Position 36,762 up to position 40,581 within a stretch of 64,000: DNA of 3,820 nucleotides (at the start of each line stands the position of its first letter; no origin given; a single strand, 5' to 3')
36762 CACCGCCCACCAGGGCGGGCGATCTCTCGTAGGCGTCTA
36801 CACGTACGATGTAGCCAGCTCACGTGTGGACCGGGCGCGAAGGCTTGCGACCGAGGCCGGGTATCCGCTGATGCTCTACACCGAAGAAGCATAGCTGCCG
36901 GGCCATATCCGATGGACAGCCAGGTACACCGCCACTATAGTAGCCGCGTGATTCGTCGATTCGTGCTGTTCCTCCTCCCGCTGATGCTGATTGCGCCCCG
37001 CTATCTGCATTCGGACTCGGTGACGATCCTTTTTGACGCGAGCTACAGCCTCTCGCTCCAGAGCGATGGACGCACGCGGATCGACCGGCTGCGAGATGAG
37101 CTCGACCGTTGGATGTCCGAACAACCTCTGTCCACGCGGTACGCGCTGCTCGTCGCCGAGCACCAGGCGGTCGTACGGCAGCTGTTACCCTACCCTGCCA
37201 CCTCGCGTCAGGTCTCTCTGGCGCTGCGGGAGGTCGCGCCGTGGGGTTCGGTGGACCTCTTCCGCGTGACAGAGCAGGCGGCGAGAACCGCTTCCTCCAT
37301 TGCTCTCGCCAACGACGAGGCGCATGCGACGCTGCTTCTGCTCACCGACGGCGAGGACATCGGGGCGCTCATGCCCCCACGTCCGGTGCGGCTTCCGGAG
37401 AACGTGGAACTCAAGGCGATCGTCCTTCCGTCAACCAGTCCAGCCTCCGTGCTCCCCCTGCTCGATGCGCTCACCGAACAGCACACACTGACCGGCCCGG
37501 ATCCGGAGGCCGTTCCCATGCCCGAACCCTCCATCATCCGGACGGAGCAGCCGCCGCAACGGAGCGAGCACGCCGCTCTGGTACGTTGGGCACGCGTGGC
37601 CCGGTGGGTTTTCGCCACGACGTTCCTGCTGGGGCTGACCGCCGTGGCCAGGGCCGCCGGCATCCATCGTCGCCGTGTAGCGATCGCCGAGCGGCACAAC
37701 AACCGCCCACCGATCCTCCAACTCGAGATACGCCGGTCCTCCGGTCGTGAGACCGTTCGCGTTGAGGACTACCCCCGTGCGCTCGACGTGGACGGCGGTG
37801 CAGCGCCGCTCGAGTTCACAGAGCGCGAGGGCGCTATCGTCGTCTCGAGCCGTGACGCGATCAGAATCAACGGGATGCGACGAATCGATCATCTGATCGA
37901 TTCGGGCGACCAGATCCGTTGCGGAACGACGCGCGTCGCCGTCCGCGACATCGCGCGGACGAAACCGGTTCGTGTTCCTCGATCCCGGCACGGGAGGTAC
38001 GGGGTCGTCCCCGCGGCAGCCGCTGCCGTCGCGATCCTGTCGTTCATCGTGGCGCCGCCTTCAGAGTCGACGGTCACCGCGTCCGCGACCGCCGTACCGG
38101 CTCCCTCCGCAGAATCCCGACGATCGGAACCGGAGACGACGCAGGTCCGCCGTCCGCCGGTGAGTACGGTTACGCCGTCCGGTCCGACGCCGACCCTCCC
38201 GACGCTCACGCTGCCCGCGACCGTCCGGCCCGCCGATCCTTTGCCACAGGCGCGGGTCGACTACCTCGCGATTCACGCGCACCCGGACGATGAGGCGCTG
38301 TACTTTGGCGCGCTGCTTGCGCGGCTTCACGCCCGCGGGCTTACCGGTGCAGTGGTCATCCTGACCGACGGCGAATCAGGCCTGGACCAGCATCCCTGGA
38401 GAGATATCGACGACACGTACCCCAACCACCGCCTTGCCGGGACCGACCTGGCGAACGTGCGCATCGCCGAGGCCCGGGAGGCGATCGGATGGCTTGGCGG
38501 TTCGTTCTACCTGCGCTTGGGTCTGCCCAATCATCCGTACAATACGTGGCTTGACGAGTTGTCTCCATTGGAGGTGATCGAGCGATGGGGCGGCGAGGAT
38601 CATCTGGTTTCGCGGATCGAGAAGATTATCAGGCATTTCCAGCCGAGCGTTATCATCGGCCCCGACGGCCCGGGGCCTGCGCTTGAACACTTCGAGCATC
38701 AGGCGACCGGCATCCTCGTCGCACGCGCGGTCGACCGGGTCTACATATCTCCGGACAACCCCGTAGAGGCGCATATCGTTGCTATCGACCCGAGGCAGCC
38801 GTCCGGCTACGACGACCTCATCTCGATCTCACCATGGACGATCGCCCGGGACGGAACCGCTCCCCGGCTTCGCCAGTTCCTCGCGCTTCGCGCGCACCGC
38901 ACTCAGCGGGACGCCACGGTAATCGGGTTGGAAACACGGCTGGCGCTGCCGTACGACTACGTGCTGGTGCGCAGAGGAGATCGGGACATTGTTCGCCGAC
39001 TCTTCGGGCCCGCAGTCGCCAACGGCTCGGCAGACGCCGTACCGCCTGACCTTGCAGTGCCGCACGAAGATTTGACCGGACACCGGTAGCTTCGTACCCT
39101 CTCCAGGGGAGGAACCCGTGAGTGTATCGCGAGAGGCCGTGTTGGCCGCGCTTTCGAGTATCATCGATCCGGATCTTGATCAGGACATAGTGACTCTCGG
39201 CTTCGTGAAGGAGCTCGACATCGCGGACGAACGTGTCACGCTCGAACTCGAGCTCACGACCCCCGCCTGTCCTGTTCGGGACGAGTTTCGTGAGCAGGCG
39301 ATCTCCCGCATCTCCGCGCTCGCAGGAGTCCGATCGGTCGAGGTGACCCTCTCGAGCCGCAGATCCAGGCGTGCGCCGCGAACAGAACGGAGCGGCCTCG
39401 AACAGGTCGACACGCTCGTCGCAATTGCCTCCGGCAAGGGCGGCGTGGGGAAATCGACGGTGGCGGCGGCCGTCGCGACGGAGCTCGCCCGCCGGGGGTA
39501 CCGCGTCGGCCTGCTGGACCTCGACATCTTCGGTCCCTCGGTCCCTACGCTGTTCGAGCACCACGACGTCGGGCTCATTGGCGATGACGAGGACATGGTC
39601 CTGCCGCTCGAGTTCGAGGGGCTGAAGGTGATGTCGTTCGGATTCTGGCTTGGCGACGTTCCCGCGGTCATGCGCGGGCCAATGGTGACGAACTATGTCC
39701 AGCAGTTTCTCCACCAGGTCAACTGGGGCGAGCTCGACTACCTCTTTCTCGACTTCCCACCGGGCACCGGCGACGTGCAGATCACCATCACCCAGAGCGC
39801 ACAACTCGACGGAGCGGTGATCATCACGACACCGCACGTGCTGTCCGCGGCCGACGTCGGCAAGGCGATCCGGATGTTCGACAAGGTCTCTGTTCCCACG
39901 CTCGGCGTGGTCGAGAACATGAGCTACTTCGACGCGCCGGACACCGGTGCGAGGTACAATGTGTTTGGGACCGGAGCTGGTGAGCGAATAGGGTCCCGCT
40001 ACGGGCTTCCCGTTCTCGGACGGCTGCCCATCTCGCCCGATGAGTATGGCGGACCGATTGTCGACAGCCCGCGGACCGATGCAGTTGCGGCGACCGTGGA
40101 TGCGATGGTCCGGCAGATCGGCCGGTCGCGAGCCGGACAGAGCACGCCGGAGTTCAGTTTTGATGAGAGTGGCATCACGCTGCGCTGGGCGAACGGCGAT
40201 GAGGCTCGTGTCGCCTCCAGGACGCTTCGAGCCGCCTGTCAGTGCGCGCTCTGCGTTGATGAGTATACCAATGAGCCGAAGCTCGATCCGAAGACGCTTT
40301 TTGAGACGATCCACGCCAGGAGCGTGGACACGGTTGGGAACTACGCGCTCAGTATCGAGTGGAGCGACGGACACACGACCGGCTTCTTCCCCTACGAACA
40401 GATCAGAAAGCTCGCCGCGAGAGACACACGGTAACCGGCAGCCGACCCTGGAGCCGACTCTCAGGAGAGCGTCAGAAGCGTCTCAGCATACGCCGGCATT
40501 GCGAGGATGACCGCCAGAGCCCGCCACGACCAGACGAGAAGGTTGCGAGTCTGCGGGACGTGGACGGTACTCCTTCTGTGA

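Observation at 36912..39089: Unusual single-polypeptide fusion: VWA(MIDAS) - TM - FHA-like - TM - PIG-L/LmbE deacetylase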

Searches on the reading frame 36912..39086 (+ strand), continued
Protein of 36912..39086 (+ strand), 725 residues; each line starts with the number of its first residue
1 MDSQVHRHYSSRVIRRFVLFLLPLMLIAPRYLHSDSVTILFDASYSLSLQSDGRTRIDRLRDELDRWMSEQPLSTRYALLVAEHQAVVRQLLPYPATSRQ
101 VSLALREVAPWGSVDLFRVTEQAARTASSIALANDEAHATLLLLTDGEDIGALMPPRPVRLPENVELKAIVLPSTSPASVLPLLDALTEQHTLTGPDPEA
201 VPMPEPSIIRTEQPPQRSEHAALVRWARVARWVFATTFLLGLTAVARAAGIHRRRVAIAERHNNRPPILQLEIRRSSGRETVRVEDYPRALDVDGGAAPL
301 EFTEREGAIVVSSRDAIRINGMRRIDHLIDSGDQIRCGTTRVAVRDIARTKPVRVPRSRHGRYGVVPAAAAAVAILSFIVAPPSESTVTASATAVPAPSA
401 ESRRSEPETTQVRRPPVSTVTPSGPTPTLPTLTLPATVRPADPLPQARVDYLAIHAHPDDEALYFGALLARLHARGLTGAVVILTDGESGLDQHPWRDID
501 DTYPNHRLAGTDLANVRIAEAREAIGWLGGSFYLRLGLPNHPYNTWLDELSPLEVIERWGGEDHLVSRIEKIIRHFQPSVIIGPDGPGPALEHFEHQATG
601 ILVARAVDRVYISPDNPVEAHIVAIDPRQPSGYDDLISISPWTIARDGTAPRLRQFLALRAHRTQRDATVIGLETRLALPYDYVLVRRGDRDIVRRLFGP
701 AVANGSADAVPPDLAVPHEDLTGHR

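Call 32: fold_search(model_id=the predicted structure, library=pdb)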
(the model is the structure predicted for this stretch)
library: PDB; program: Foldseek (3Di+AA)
matches with E <= 10: 1049; with E <= 0.001: 97
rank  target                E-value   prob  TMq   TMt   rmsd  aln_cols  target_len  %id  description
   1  1q7t_A                1.2e-10  1.00  0.23  0.50   6.5       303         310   22  Rv1170 (MshB) from Mycobacterium tuberculosis (released 2004-01-13)
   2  4ewl_A                1.3e-10  1.00  0.23  0.51   7.7       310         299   22  Crystal Structure of MshB with glycerol and Acetate bound in the active site (released 2012-09-26)
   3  1q7t_B                1.4e-10  1.00  0.24  0.55   6.8       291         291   23  Rv1170 (MshB) from Mycobacterium tuberculosis (released 2004-01-13)
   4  1q74_D                1.7e-10  1.00  0.23  0.55   7.3       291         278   23  The Crystal Structure of 1D-myo-inositol 2-acetamido-2-deoxy-alpha-D-glucopyranoside Deacetylase (MshB) (released 2003-12-02)
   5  4ewl_B                2.9e-10  1.00  0.25  0.57   6.2       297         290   22  Crystal Structure of MshB with glycerol and Acetate bound in the active site (released 2012-09-26)
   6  1q74_B                6.7e-10  1.00  0.23  0.54   6.9       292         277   22  The Crystal Structure of 1D-myo-inositol 2-acetamido-2-deoxy-alpha-D-glucopyranoside Deacetylase (MshB) (released 2003-12-02)
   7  1q74_A                7.1e-10  1.00  0.24  0.57   6.0       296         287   21  The Crystal Structure of 1D-myo-inositol 2-acetamido-2-deoxy-alpha-D-glucopyranoside Deacetylase (MshB) (released 2003-12-02)
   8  8bgn_A                1.3e-09  1.00  0.24  0.61   5.0       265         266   21  N,N-diacetylchitobiose deacetylase from Pyrococcus chitonophagus (released 2023-01-11)
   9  1q74_C                1.3e-09  1.00  0.23  0.53   7.3       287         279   25  The Crystal Structure of 1D-myo-inositol 2-acetamido-2-deoxy-alpha-D-glucopyranoside Deacetylase (MshB) (released 2003-12-02)
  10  8bgo_A                4.4e-09  1.00  0.23  0.59   4.8       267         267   22  N,N-diacetylchitobiose deacetylase from Pyrococcus chitonophagus with substrate N,N-diacetylchitobiose (released 2023-01-11)
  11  2ixd_A                4.6e-09  1.00  0.23  0.68   5.2       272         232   16  Crystal structure of the putative deacetylase BC1534 from Bacillus cereus (released 2007-07-17)
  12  4xm2_A                5.2e-09  1.00  0.21  0.53   5.7       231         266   22  N,N'-diacetylchitobiose deacetylase from Pyrococcus furiosus in the absence of cadmium (released 2015-06-10)
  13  3wl4_A                5.2e-09  1.00  0.23  0.58   5.4       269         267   20  N,N'-diacetylchitobiose deacetylase (Se-derivative) from Pyrococcus furiosus (released 2014-05-07)
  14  4xm1_B                5.8e-09  1.00  0.21  0.54   5.3       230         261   21  N,N'-diacetylchitobiose deacetylase from Pyrococcus furiosus in the presence of cadmium (released 2015-06-10)
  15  8bgo_C                6.9e-09  1.00  0.21  0.53   4.7       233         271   24  N,N-diacetylchitobiose deacetylase from Pyrococcus chitonophagus with substrate N,N-diacetylchitobiose (released 2023-01-11)
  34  5cgz_A                3.8e-08  1.00  0.24  0.66   5.2       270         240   16  Crystal structure of GalB, the 4-carboxy-2-hydroxymuconate hydratase, from Pseuodomonas putida KT2440 (released 2016-02-17)
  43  3ibs_B                1.4e-05  1.00  0.15  0.49   3.3       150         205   16  Crystal structure of conserved hypothetical protein BatB from Bacteroides thetaiotaomicron (released 2009-08-25)
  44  8s05_B                1.9e-05  1.00  0.14  0.26   4.3       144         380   19  ArnAB complex an archaeal ortholog of the Sec23/24 core motif (released 2025-10-29)
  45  3ibs_A                2.8e-05  1.00  0.15  0.48   8.2       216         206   15  Crystal structure of conserved hypothetical protein BatB from Bacteroides thetaiotaomicron (released 2009-08-25)
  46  4jdu                  5.2e-05  1.00  0.15  0.52   2.8       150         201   15  The crystal structure of an aerotolerance-related membrane protein from Bacteroides fragilis NCTC 9343 with multiple mut (released 2013-03-27)
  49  8s05_A                1.0e-04  1.00  0.15  0.27   4.1       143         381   19  ArnAB complex an archaeal ortholog of the Sec23/24 core motif (released 2025-10-29)
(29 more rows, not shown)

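Call 36: search_protein_families(library=pfam, alignment_id=A1, max_evalue=1)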
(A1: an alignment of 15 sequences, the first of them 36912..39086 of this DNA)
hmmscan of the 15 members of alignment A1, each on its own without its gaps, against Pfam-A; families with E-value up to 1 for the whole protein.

A. member 1, window:36912-39086:+ (725 aa): 3 families
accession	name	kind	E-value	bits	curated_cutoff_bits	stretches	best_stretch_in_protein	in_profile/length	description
PF02585.22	PIG-L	-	1.5e-19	71.2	28.2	1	452-606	1-128/129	GlcNAc-PI de-N-acetylase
PF19744.4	DUF6232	-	0.0021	18.9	27.4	1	334-390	7-54/117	Family of unknown function (DUF6232)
PF13519.12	VWA_2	-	0.0029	18.6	27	1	38-148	2-107/107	von Willebrand factor type A domain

B. families by the number of members that match (of 15 scanned): 10 families
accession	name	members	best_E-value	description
PF02585.22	PIG-L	15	1e-21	GlcNAc-PI de-N-acetylase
PF13519.12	VWA_2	10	3.1e-08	von Willebrand factor type A domain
PF19744.4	DUF6232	4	0.0021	Family of unknown function (DUF6232)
PF00092.34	VWA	1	0.0029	von Willebrand factor type A domain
PF09436.16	DUF2016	1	0.05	Domain of unknown function (DUF2016)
PF24368.1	DUF7524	1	0.059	Family of unknown function (DUF7524)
PF11920.14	DUF3438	1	0.084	Protein of unknown function (DUF3438)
PF19576.4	Acyltransf_2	1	0.11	Acyltransferase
PF16220.10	DUF4880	1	0.14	Domain of unknown function (DUF4880)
PF11181.13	YflT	1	0.24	Heat induced stress protein YflT domain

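Call 45: search_protein_families(library=pfam, alignment_id=A5, max_evalue=0.01)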
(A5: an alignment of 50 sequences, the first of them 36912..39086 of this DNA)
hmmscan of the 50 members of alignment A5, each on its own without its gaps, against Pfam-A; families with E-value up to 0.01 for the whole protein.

A. member 1, window:36912-39086:+ (725 aa): 3 families
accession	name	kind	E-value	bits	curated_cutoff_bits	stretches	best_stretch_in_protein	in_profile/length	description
PF02585.22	PIG-L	-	1.5e-19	71.2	28.2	1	452-606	1-128/129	GlcNAc-PI de-N-acetylase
PF19744.4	DUF6232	-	0.0021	18.9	27.4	0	334-390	7-54/117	Family of unknown function (DUF6232)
PF13519.12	VWA_2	-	0.0029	18.6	27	1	38-148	2-107/107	von Willebrand factor type A domain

B. families by the number of members that match (of 50 scanned): 6 families
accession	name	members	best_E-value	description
PF02585.22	PIG-L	50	1.2e-23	GlcNAc-PI de-N-acetylase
PF13519.12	VWA_2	35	3.6e-16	von Willebrand factor type A domain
PF00092.34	VWA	17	3.7e-12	von Willebrand factor type A domain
PF05762.20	VWA_CoxE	2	0.0019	VWA domain containing CoxE-like protein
PF19744.4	DUF6232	1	0.0021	Family of unknown function (DUF6232)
PF00498.31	FHA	1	0.0057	FHA domain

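Call 62: find_homologous_proteins(query=A5, max_evalue=1e-40)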
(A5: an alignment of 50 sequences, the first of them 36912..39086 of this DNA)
Query A5 (50 sequences) (725 aa, profile of the alignment): 14 proteins with E <= 1e-40 among 8000 candidates.
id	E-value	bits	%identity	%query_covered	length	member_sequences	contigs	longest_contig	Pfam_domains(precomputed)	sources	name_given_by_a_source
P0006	1.7e-227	776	46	96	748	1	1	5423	PF02585.23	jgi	-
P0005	8.8e-222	757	46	97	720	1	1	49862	PF02585.23,PF13519.13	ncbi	-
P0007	4.3e-220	751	47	94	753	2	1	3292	PF02585.23,PF13519.13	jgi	-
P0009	2.0e-218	746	57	36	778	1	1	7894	PF02585.23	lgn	-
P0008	5.5e-218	744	44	97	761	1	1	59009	PF02585.23,PF13519.13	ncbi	-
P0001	1.9e-215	736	98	100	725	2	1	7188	PF02585.23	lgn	-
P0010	5.3e-214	731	42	94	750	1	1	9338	PF02585.23,PF13519.13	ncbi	ncbi:MAG: PIG-L family deacetylase [Spirochaetota bacterium]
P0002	3.4e-211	722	69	100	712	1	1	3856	PF02585.23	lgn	-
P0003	7.8e-211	721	66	100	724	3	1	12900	PF02585.23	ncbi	-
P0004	6.0e-209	715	64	98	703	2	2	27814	PF02585.23,PF13519.13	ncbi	-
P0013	2.5e-180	620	37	92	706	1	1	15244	PF02585.23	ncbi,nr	ncbi:MAG: PIG-L family deacetylase [Spirochaetaceae bacterium]|nr:MAG: PIG-L family deacetylase [Spi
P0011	2.3e-179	617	40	92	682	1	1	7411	PF02585.23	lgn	-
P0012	5.6e-176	606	38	94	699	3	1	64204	PF02585.23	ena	-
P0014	1.8e-146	508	45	61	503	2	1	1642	PF02585.23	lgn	-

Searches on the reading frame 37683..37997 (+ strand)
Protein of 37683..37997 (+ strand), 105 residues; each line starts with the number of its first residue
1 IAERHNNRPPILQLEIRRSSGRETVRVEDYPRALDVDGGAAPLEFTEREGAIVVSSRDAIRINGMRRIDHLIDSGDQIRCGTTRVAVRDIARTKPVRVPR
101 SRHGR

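Call 23: search_solved_structures(query=A2, max_evalue=10, show_alignments=3)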
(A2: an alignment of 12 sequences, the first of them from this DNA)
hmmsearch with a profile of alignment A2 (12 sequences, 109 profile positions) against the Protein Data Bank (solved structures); distinct sequences matched with E-value up to 10: 3.
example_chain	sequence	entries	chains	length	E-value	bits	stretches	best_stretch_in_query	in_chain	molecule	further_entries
3po8_A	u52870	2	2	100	0.21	14.8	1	38-92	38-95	Putative uncharacterized protein TB39.8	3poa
2lc1_A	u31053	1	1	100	0.23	14.7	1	38-92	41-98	Putative uncharacterized protein TB39.8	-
3oun_A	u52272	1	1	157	1.2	12.4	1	57-92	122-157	Putative uncharacterized protein TB39.8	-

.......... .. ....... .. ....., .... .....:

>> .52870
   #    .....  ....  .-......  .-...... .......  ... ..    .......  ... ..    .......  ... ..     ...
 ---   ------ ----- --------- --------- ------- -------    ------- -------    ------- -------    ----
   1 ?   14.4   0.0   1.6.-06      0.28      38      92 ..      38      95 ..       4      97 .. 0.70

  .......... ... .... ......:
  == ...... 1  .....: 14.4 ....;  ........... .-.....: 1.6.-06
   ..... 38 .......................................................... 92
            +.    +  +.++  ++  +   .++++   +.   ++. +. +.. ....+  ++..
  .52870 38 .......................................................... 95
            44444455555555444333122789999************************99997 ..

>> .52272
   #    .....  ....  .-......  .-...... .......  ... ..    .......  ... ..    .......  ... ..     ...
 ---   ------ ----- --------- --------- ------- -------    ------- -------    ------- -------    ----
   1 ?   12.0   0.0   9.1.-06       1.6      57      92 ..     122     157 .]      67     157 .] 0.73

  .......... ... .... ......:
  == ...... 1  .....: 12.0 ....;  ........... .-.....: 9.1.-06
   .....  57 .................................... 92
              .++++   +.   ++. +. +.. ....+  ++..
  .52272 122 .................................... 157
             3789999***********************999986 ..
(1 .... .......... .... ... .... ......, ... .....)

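Call 38: predict_structure(alignment_id=A4)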
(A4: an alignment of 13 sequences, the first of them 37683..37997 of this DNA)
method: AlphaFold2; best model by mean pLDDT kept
length: 105 residues; sequences in the alignment: 13
mean_pLDDT: 86.0   pTM: 0.73
mean pLDDT of the five models: 86.0, 85.6, 84.8, 83.6, 83.0
residues with pLDDT >= 90: 66; 70-90: 23; 50-70: 10; < 50: 6
segments of 3 or more residues with pLDDT < 50: 1-5
pLDDT, mean of each block of 10 residues (from residue 1): 59 93 93 89 92 93 95 94 93 70 65
secondary structure, 60 per line:
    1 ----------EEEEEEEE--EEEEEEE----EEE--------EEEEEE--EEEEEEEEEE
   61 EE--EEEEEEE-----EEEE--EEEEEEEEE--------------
elements in order: E11-18 E21-27 E32-34 E43-48 E51-62 E65-71 E77-80 E83-91

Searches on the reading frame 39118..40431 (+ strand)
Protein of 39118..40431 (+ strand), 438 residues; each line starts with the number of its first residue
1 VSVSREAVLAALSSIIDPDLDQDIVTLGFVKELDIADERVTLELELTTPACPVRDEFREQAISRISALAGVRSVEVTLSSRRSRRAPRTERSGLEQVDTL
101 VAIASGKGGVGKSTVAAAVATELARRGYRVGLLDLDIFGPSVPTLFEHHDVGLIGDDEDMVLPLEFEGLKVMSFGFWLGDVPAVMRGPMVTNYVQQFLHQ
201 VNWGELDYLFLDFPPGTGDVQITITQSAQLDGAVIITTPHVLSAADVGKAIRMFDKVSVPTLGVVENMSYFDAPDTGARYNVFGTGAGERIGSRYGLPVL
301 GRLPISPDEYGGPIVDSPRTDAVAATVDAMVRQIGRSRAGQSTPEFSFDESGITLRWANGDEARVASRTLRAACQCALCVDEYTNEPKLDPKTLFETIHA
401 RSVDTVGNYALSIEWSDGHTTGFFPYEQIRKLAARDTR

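Call 6: search_protein_families(library=pfam, proteins=[window:39118-40431:+], max_evalue=0.01)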
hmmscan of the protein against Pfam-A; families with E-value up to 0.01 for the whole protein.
window:39118-40431:+ (438 aa): 11 families
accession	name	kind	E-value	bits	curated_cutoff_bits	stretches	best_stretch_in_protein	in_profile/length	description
PF10609.15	ParA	-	6.3e-80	268.6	27.1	1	97-308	2-214/246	NUBPL iron-transfer P-loop NTPase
PF01883.24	FeS_assembly_P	-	4.3e-20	72.2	23.5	1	5-76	1-71/73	Iron-sulfur cluster assembly protein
PF06155.17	GBBH-like_N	-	5e-18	66.1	22.8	1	349-429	6-84/85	Gamma-butyrobetaine hydroxylase-like, N-terminal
PF01656.29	CbiA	-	1.7e-11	44.6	25.4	1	101-243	1-54/125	CobQ/CobB/MinD/ParA nucleotide binding domain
PF13614.12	AAA_31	-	7.9e-09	36.1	27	1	100-137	3-40/177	AAA domain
PF09140.17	MipZ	-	1.1e-06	28.5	20.7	1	101-139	3-41/262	ATPase MipZ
PF02374.21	ArsA_ATPase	-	1.4e-06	28.2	24.3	1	103-136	5-38/305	Anion-transporting ATPase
PF03308.22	MeaB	-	0.00057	19.4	23.1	1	105-136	39-70/273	Methylmalonyl Co-A mutase-associated GTPase MeaB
PF25199.1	nSTAND_NTPase5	-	0.0018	18.5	34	1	98-137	40-80/145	Novel STAND NTPase 5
PF07015.17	VirC1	-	0.0035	17.1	24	1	100-136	3-39/231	VirC1 protein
PF16575.11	CLP1_P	-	0.0052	17.1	26.6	0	106-137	1-32/188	mRNA cleavage and polyadenylation factor CLP1 P-loop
